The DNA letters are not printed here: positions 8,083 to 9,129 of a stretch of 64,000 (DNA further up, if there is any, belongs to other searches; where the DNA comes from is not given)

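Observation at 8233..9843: Phage-encoded carrier protein (ACP/DltC-like) paired with a CAT/E2-like acyltransferase immediately upstream of the giant spike gene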

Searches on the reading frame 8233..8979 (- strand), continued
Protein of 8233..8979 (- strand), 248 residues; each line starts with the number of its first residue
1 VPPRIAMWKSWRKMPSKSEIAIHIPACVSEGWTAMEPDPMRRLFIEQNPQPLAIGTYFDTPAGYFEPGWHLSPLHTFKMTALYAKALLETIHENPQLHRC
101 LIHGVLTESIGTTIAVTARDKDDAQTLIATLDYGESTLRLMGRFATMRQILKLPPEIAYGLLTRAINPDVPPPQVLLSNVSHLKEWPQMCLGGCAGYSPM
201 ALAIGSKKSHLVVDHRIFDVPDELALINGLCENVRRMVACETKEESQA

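Call 43: find_related_loci(query=A4, collection=viral_contigs, flank=5000)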
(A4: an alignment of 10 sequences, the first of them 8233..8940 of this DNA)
Query A4 (235 aa) in viral_contigs; peptide patterns used: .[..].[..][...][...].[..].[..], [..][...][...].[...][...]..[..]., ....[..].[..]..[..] (x = any residue, [..] = any of these).
19 stretches matched a pattern, but none encodes a relative of the query by tblastn (E <= 1e-3).

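Call 44: find_related_loci(query=A4, collection=metagenome_contigs, flank=5000)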
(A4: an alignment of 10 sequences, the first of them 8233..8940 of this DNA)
Query A4 (235 aa) in metagenome_contigs; peptide patterns used: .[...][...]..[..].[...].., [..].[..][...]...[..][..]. (x = any residue, [..] = any of these).
116 stretches matched a pattern; 6 encode a relative of the query (tblastn E <= 1e-3); 6 distinct loci.
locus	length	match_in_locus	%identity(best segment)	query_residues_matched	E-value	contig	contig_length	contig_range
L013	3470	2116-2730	40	6-217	5e-42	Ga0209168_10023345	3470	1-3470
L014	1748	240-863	35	6-222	9e-42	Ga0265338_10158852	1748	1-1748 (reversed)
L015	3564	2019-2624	38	6-206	1e-38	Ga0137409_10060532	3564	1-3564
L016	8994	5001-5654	35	6-219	1e-35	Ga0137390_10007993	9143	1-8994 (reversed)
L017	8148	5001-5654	35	6-219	1e-35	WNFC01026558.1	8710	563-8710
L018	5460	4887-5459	37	1-195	1e-34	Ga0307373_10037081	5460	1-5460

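Call 45: find_related_loci(query=A4, collection=genome_contigs, flank=6000)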
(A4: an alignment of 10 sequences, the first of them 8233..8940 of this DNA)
Query A4 (235 aa) in genome_contigs; peptide patterns used: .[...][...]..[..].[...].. (x = any residue, [..] = any of these).
13 stretches matched a pattern, but none encodes a relative of the query by tblastn (E <= 1e-3).

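Call 46: list_cluster_members(proteins=[P0036, P0004, P0002, P0035])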
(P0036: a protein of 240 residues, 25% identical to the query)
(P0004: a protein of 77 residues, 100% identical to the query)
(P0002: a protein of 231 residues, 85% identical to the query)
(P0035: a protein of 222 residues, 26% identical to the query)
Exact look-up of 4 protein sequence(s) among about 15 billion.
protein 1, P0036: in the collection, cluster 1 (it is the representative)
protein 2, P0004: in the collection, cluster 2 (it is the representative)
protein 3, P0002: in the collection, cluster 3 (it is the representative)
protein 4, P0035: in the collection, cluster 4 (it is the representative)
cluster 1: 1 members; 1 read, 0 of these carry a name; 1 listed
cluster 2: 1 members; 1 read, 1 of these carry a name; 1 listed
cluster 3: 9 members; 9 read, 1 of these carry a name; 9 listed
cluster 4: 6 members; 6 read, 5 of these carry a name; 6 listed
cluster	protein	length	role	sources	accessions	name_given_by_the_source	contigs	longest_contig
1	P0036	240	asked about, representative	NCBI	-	-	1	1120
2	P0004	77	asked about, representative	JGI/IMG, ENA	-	acyl carrier protein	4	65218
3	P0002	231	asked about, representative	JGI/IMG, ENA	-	hypothetical protein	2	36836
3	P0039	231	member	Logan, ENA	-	-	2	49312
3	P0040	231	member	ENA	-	-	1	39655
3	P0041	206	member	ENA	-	-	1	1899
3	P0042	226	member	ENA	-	-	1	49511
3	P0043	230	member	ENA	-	-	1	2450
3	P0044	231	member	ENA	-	-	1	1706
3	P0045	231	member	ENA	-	-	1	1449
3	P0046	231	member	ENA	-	-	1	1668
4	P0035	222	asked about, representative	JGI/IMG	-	hypothetical protein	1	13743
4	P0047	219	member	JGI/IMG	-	hypothetical protein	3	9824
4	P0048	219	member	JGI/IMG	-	hypothetical protein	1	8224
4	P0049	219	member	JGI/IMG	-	hypothetical protein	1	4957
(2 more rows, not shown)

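Call 49: search_protein_families(library=pfam, proteins=[L013:1844-2113:+, L014:17-241:+, L015:1711-2049:+, L016:4686-4997:+, L018:4619-4903:+, L010:4930-5331:+, L011:4974-5363:+, L012:2234-2770:+, L010:6666-6971:+, L010:5339-6019:+], max_evalue=1)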
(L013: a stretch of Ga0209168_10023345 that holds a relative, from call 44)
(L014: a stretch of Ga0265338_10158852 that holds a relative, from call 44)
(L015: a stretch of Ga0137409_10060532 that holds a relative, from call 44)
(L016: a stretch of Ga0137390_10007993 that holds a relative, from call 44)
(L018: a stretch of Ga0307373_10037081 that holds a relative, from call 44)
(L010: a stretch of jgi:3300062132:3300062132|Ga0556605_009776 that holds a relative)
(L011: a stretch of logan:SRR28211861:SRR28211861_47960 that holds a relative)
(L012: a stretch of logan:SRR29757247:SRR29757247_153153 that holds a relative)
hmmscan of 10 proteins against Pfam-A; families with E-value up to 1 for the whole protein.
L013:1844-2113:+ (89 aa): 1 family
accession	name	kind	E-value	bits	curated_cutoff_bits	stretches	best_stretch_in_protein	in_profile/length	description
PF00550.31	PP-binding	-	0.019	15.7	20.8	1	17-49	14-45/67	Phosphopantetheine attachment site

L014:17-241:+ (74 aa): 1 family
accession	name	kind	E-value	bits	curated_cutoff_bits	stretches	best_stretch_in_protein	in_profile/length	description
PF00550.31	PP-binding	-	0.0015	19.2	20.8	1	12-42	17-46/67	Phosphopantetheine attachment site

L015:1711-2049:+ (112 aa): 3 families
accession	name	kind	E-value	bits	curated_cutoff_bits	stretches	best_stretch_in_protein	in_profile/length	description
PF00550.31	PP-binding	-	0.0094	16.6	20.8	1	33-70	7-46/67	Phosphopantetheine attachment site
PF12696.13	TraG-D_C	-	0.03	14.7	22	1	65-102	42-79/126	TraM recognition site of TraD and TraG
PF10412.15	TrwB_AAD_bind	-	0.067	12.5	20.5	1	64-102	285-323/387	Type IV secretion-system coupling protein DNA-binding domain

L016:4686-4997:+ (103 aa): 1 family
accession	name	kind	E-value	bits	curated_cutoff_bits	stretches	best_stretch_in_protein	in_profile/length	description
PF00550.31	PP-binding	-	2e-06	28.4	20.8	1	6-50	2-45/67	Phosphopantetheine attachment site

L018:4619-4903:+ (94 aa): 1 family
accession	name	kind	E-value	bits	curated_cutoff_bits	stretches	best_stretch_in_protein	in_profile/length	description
PF00550.31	PP-binding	-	2.8e-05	24.7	20.8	1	5-50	1-45/67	Phosphopantetheine attachment site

L010:4930-5331:+ (133 aa): 4 families
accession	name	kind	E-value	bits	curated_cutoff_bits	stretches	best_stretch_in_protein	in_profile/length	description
PF10368.14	YkyA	-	0.027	14.7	28.8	1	35-111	18-95/186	Putative cell-wall binding lipoprotein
PF24555.1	CC4_CEP85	-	0.074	13.9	27.3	1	60-126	3-68/85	Centrosomal protein of 85 kDa-like, CC4 coiled-coil domain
PF07565.18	Band_3_cyto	-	0.12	12.4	34.3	1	39-123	66-151/294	Band 3 cytoplasmic domain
PF09351.15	DUF1993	-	0.17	12.3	23.4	1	31-115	40-124/161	Domain of unknown function (DUF1993)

L011:4974-5363:+ (129 aa): 1 family
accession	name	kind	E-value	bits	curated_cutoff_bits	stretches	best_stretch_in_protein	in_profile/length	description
PF18456.6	CmlA_N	-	0.2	11.4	25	1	88-119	51-83/232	Diiron non-heme beta-hydroxylase N-terminal domain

L012:2234-2770:+ (178 aa): 2 families
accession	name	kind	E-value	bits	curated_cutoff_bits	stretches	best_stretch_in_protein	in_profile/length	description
PF21993.1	TetR_C_13_2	-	0.14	12.8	27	1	98-136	30-68/103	Transcriptional regulator LmrA/YxaF-like, C-terminal domain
PF13582.12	Reprolysin_3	-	0.25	12.3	22.4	1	52-100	78-120/123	Metallo-peptidase family M12B Reprolysin-like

L010:6666-6971:+ (101 aa): 2 families
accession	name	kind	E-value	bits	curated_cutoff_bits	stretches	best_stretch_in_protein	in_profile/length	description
PF05524.18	PEP-utilisers_N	-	0.023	15.3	24.4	1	20-94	8-74/121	PEP-utilising enzyme, N-terminal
PF02090.21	SPAM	-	0.056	13.8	35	1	62-99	66-103/142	Salmonella surface presentation of antigen gene type M protein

L010:5339-6019:+ (226 aa): 4 families
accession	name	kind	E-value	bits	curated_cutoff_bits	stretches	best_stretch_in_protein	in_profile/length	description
PF00106.31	adh_short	-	3.3e-22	79.4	26.6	1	3-179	3-192/195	short chain dehydrogenase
PF13561.12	adh_short_C2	-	1.8e-18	67.4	27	1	79-205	89-214/236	Enoyl-(Acyl carrier protein) reductase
PF08659.16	KR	-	0.00034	21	22.6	1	109-152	120-165/180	KR domain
PF19813.4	DUF6296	-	0.013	16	27.2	1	110-153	12-57/78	Family of unknown function (DUF6296)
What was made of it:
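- On Acyl carrier protein / PP-binding (PF00550): Relatives from L016 and L018 score 28.4 and 24.7 bits; three others score 15.7-19.2, below threshold but as the top hit (call 49).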

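Call 50: search_dna_similar(query=window:8233-8940:-, collection=phages, mode=protein, max_evalue=0.01)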
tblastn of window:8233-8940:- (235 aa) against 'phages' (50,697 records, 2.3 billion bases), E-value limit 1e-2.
No match.

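Call 67: find_encoding_contigs(protein=P0030, flank=3000, max_places=2)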
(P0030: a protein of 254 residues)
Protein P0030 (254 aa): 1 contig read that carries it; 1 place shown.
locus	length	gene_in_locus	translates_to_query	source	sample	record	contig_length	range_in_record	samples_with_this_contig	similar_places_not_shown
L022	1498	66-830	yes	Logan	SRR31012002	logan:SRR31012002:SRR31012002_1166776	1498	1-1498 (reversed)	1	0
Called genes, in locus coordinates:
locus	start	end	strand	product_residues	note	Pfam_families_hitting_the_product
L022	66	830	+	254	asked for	-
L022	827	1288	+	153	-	-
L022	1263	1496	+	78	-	?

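Call 68: find_encoding_contigs(protein=P0034, flank=3000, max_places=2)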
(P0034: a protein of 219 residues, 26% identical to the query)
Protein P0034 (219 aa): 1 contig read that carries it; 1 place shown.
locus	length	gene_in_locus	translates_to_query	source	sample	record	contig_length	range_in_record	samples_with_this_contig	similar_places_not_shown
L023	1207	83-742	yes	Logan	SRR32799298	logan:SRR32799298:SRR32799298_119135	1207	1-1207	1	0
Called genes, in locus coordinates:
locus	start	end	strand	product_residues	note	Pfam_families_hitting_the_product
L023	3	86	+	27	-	?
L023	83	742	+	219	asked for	-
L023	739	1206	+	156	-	?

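Call 69: find_encoding_contigs(protein=P0036, flank=3000, max_places=2)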
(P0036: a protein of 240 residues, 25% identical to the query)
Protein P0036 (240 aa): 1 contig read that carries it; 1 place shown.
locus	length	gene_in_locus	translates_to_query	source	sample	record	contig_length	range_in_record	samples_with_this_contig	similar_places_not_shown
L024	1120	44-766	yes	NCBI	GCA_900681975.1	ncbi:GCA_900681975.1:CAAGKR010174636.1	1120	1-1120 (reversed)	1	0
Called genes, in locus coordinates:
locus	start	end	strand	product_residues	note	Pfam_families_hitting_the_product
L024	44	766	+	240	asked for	-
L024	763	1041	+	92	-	-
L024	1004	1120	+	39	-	?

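Call 76: search_protein_families(library=ncbifam, proteins=[L016:4686-4997:+, L018:4619-4903:+, window:8233-8940:-, L010:5339-6019:+, L011:5360-6010:+, L012:3429-4112:+], max_evalue=0.01)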
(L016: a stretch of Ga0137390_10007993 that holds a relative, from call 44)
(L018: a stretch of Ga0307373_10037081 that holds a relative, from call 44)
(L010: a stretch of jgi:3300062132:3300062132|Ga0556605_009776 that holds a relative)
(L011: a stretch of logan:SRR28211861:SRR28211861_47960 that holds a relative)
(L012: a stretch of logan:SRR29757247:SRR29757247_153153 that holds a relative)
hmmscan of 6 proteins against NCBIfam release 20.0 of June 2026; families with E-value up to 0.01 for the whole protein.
L016:4686-4997:+ (103 aa): 6 families
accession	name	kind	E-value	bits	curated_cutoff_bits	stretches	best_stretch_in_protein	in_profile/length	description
NF002148.0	PRK00982.1-2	subfamily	7.1e-06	25.8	71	1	2-50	4-52/79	acyl carrier protein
TIGR00517.1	acyl_carrier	equivalog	1.9e-05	24.5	70.45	1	3-49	4-50/77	acyl carrier protein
NF002149.0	PRK00982.1-3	equivalog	0.0001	22.2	106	1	7-50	8-51/78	acyl carrier protein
NF002150.0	PRK00982.1-4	subfamily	0.0013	18.9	66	1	5-49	8-52/80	acyl carrier protein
NF002151.0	PRK00982.1-5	equivalog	0.0017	18.4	92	1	5-50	6-51/78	acyl carrier protein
NF002147.0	PRK00982.1-1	equivalog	0.01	15.7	84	0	5-50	10-55/83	acyl carrier protein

L018:4619-4903:+ (94 aa): 9 families
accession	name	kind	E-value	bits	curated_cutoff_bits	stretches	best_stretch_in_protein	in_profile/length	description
TIGR00517.1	acyl_carrier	equivalog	3.1e-08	33.4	70.45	1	2-53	3-54/77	acyl carrier protein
NF002150.0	PRK00982.1-4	subfamily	8.5e-07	29.1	66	1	2-52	5-55/80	acyl carrier protein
NF002148.0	PRK00982.1-2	subfamily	1.3e-06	28.1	71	1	2-52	4-54/79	acyl carrier protein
NF002149.0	PRK00982.1-3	equivalog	4.9e-06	26.4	106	1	2-53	3-54/78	acyl carrier protein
NF009104.0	PRK12449.1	equivalog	8.2e-06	25.7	70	1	3-52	6-55/80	acyl carrier protein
NF002151.0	PRK00982.1-5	equivalog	4.5e-05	23.5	92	1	3-51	4-52/78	acyl carrier protein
NF006031.0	PRK08172.1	equivalog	0.0038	17.8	76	1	5-53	7-55/82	acyl carrier protein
NF003757.0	PRK05350.1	equivalog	0.004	17.3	65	1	4-47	8-51/83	acyl carrier protein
NF005079.0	PRK06508.1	equivalog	0.0045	17.3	83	1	3-52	4-53/93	acyl carrier protein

window:8233-8940:- (235 aa): 0 families

L010:5339-6019:+ (226 aa): 156 families (the best 25 are shown)
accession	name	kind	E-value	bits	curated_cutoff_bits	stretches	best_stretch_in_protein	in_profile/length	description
NF047420.2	EF_P_mod_YmfI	equivalog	7.3e-19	68.4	238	1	3-210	2-218/236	elongation factor P 5-aminopentanone reductase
TIGR01830.1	3oxo_ACP_reduc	equivalog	1.9e-16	60.5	297.75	1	90-205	103-217/239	3-oxoacyl-[acyl-carrier-protein] reductase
NF005559.1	PRK07231.1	subfamily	4.1e-16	59.2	215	1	72-205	89-226/249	glucose 1-dehydrogenase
NF006072.0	PRK08217.1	subfamily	1.6e-15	57.6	298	1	82-204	110-231/253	3-ketoacyl-(acyl-carrier-protein) reductase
NF053701.1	CsHdxCHCADhChcB2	equivalog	5.7e-15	55.5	350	1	68-210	84-225/245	cis-4-hydroxycyclohexanecarboxylate dehydrogenase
NF004847.0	PRK06198.1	subfamily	6.3e-15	55.1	240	1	67-205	89-234/269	oxidoreductase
NF005467.0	PRK07060.1-5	equivalog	1.2e-14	54.4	360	1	2-208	11-224/245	SDR family oxidoreductase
NF004199.0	PRK05653.1-4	equivalog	2.3e-14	53.6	301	1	91-210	111-228/247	3-oxoacyl-ACP reductase FabG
NF004817.0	PRK06171.1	subfamily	5.4e-14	52.3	304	1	78-172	101-194/265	sorbitol-6-phosphate dehydrogenase subunit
NF009466.0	PRK12826.1-2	subfamily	1.6e-13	50.7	222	1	2-205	5-223/248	3-oxoacyl-ACP reductase FabG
NF005489.0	PRK07102.1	equivalog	2e-13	50.5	267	1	2-179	3-192/243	SDR family oxidoreductase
NF005466.0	PRK07060.1-3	equivalog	1.3e-12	47.9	438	1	3-207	12-230/252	short chain dehydrogenase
NF005436.0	PRK07023.1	equivalog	1.4e-12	47.9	292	1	3-197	8-211/248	SDR family oxidoreductase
NF006074.0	PRK08220.1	equivalog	1.5e-12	47.6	312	1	2-177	10-188/251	2,3-dihydro-2,3-dihydroxybenzoate dehydrogenase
NF042966.1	AcAcCoAred_PhaB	equivalog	1.6e-12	47.5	436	1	82-210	94-220/240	acetoacetyl-CoA reductase PhaB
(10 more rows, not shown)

L011:5360-6010:+ (216 aa): 128 families (the best 25 are shown)
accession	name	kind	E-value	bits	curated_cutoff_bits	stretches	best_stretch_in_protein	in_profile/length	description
TIGR01830.1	3oxo_ACP_reduc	equivalog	1.7e-16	60.7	297.75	1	79-199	97-216/239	3-oxoacyl-[acyl-carrier-protein] reductase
NF047420.2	EF_P_mod_YmfI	equivalog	2.6e-15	56.8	238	1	53-203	68-217/236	elongation factor P 5-aminopentanone reductase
NF040605.2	mycolic_FabG1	exception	1e-13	51.7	420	1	3-196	4-204/233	3-oxoacyl-ACP reductase FabG1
TIGR01829.1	AcAcCoA_reduct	subfamily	1.6e-13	50.9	302.1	1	61-202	80-221/242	acetoacetyl-CoA reductase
NF005065.0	PRK06482.1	equivalog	4e-13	49.4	291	1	4-174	6-191/276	SDR family oxidoreductase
NF009466.0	PRK12826.1-2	subfamily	4.9e-13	49.1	222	1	2-199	5-222/248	3-oxoacyl-ACP reductase FabG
NF006110.0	PRK08261.1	equivalog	5.8e-13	48.5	410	1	6-179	220-408/454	3-oxoacyl-ACP reductase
NF004198.0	PRK05653.1-3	equivalog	1e-12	48.1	296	1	79-202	105-227/248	3-oxoacyl-ACP reductase FabG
NF004847.0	PRK06198.1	subfamily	2.7e-12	46.5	240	1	61-195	87-229/269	oxidoreductase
NF004778.0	PRK06124.1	equivalog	3e-12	46.5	303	1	4-195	15-226/256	SDR family oxidoreductase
NF009383.0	PRK12742.1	equivalog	5e-12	45.9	343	1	2-164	8-179/237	SDR family oxidoreductase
NF005559.1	PRK07231.1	subfamily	1.1e-11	44.7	215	1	59-194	80-220/249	glucose 1-dehydrogenase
NF006565.0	PRK09072.1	equivalog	2.4e-11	43.7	238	1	2-156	7-176/265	SDR family oxidoreductase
NF005489.0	PRK07102.1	equivalog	2.4e-11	43.7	267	1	2-188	3-206/243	SDR family oxidoreductase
NF005436.0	PRK07023.1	equivalog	5.2e-11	42.8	292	1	5-193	10-212/248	SDR family oxidoreductase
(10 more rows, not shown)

L012:3429-4112:+ (227 aa): 169 families (the best 25 are shown)
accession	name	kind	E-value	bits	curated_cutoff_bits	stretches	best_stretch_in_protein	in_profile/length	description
NF047420.2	EF_P_mod_YmfI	equivalog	1.4e-26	93.7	238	1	3-226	2-234/236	elongation factor P 5-aminopentanone reductase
TIGR01830.1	3oxo_ACP_reduc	equivalog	3.3e-22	79.4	297.75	1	5-226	3-237/239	3-oxoacyl-[acyl-carrier-protein] reductase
NF040605.2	mycolic_FabG1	exception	1.1e-20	74.5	420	1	4-226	5-228/233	3-oxoacyl-ACP reductase FabG1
NF009383.0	PRK12742.1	equivalog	2.1e-19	70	343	1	3-206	9-213/237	SDR family oxidoreductase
NF009466.0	PRK12826.1-2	subfamily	3.9e-19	69.1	222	1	4-207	7-223/248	3-oxoacyl-ACP reductase FabG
NF004197.0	PRK05653.1-1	equivalog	8.2e-19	68.2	332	1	5-226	12-245/249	3-oxoacyl-ACP reductase FabG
NF004198.0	PRK05653.1-3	equivalog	9.8e-19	67.8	296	1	6-226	13-245/248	3-oxoacyl-ACP reductase FabG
TIGR01829.1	AcAcCoA_reduct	subfamily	1.3e-18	67.6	302.1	1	3-205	3-217/242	acetoacetyl-CoA reductase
NF005893.0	PRK07856.1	equivalog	1.1e-17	64.1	255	1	3-226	12-240/255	SDR family oxidoreductase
NF005559.1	PRK07231.1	subfamily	1.5e-17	63.9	215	1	5-207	9-226/249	glucose 1-dehydrogenase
NF042966.1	AcAcCoAred_PhaB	equivalog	2.4e-17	63.3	436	1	3-217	11-225/240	acetoacetyl-CoA reductase PhaB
NF009468.0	PRK12826.1-4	equivalog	2.9e-17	63.2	318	1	4-217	11-233/256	SDR family oxidoreductase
NF004199.0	PRK05653.1-4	equivalog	3.7e-17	62.7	301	1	69-226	87-244/247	3-oxoacyl-ACP reductase FabG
NF004200.0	PRK05653.1-5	equivalog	1e-16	61.3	273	1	3-207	5-220/242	3-oxoacyl-ACP reductase FabG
NF009389.0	PRK12748.1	subfamily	5.4e-16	58.7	286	1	39-197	68-223/256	SDR family oxidoreductase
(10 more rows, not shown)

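Call 80: find_related_loci(query=A7, collection=viral_contigs, flank=5000)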
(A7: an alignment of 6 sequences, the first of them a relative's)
Query A7 (222 aa) in viral_contigs; peptide patterns used: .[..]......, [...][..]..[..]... (x = any residue, [..] = any of these).
37 stretches matched a pattern, but none encodes a relative of the query by tblastn (E <= 1e-3).
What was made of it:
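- Tried and rejected: IMG/VR viral contigs: nothing with either subfamily alignment (calls 43, 80).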

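Call 81: find_related_loci(query=A7, collection=genome_contigs, flank=8000)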
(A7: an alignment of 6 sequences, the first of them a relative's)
Query A7 (222 aa) in genome_contigs; peptide patterns used: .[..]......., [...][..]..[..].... (x = any residue, [..] = any of these).
39 stretches matched a pattern, but none encodes a relative of the query by tblastn (E <= 1e-3).
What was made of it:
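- Tried and rejected: GTDB genomes: nothing, so no prophage or host assignment (calls 45, 81).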

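Call 84: search_protein_families(library=padloc, proteins=[window:8233-8940:-, L010:5339-6019:+, P0035], max_evalue=0.01)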
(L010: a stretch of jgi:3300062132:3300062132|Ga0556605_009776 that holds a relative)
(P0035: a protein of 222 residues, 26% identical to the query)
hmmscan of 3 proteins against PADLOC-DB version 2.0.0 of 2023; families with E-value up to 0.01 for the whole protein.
window:8233-8940:- (235 aa): 0 families

L010:5339-6019:+ (226 aa): 0 families

P0035 (222 aa): 0 families
